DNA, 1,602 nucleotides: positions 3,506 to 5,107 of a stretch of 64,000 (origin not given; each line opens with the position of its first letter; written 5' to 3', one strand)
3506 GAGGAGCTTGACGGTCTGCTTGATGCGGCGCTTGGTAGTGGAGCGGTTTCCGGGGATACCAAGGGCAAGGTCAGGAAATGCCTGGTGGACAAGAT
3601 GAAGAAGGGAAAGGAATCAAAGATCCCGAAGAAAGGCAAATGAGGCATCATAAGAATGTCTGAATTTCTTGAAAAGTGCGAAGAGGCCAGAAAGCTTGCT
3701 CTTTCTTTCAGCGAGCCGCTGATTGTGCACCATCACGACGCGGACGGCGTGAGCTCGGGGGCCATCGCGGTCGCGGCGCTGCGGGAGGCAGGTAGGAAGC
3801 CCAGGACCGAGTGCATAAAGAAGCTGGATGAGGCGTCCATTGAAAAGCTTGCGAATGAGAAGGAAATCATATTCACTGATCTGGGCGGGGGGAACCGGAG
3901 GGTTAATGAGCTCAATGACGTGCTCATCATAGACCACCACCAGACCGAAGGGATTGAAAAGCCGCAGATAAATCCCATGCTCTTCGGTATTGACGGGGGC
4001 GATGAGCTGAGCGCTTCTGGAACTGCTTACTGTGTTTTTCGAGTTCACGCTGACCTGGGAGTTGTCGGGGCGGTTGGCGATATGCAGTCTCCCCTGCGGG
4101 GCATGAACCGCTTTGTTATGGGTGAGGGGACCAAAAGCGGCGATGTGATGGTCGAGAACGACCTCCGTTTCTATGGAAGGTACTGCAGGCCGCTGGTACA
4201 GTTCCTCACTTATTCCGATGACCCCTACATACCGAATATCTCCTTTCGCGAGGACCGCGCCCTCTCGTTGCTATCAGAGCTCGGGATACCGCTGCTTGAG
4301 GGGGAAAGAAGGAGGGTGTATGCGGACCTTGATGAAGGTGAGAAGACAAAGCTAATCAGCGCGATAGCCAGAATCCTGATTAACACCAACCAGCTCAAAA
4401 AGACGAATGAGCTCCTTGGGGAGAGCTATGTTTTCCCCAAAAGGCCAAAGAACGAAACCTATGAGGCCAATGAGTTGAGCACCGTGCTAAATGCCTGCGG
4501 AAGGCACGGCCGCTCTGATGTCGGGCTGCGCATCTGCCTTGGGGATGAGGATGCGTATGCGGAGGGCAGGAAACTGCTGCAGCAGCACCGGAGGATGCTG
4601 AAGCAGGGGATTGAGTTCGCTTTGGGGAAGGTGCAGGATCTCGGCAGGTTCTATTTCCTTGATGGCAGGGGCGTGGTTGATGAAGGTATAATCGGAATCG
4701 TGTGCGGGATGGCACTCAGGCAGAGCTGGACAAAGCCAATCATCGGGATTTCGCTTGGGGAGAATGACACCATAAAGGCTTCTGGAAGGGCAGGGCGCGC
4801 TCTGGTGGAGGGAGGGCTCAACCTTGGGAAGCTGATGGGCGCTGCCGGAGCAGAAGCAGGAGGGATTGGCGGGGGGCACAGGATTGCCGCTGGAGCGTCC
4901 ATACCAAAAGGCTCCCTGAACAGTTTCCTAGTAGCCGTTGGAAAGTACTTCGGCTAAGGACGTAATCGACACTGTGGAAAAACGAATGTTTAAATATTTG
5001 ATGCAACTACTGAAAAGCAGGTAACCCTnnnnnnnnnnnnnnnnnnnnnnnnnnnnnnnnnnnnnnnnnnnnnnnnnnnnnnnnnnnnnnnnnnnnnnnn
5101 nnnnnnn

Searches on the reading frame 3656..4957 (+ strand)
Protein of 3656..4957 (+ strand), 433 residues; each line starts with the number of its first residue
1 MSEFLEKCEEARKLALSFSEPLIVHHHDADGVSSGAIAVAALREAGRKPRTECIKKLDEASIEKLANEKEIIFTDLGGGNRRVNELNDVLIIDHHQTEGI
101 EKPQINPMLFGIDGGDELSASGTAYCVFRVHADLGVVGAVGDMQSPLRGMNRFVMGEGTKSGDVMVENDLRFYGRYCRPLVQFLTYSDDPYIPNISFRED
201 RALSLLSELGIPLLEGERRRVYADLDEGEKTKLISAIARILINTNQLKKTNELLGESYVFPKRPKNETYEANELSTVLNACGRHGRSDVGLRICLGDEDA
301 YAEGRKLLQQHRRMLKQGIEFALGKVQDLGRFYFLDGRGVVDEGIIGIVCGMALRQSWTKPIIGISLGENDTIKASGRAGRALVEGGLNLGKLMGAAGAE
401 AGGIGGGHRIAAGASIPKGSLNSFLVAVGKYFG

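Call 6: search_protein_families(library=pfam, proteins=[window:3656-4957:+], max_evalue=0.1)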
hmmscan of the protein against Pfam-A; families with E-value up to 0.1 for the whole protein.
window:3656-4957:+ (433 aa): 3 families
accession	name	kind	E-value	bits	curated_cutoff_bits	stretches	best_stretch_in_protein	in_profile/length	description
PF21763.2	DHH_CID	-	6.9e-17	62.1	27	1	172-248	1-77/84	DHH-CID domain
PF02272.25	DHHA1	-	1.6e-12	48.2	25.9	1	341-431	13-99/102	DHHA1 domain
PF01368.27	DHH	-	4.7e-07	30.6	28.1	1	22-126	3-100/125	DHH family, N-terminal domain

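Call 7: search_protein_families(library=ncbifam, proteins=[window:3656-4957:+], max_evalue=0.1)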
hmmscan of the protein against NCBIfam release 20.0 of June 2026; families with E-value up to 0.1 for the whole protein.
window:3656-4957:+ (433 aa): 6 families
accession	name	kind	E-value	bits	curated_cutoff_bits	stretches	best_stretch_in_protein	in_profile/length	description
NF053576.1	RecJ_archaeal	equivalog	3.7e-120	401.8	360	1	22-429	15-446/452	RecJ family nuclease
NF040701.1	RecJ_Meth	equivalog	6.6e-69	232.8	550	1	22-427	11-444/449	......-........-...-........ exonuclease RecJ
NF053575.1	GAN_nuclease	exception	9.6e-59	199.2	850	1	4-428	6-460/467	GINS-associated RecJ family nuclease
TIGR00644.1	recJ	equivalog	1.4e-13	50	396.9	2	22-127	58-180/546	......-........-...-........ exonuclease RecJ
NF053566.1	SSO0295_fam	equivalog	1.4e-06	27.6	350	1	159-257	127-220/334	SSO0295 family DNA-binding domain-containing protein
NF008290.0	PRK11070.1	equivalog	0.00086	17.9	900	0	278-425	291-446/577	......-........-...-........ exonuclease RecJ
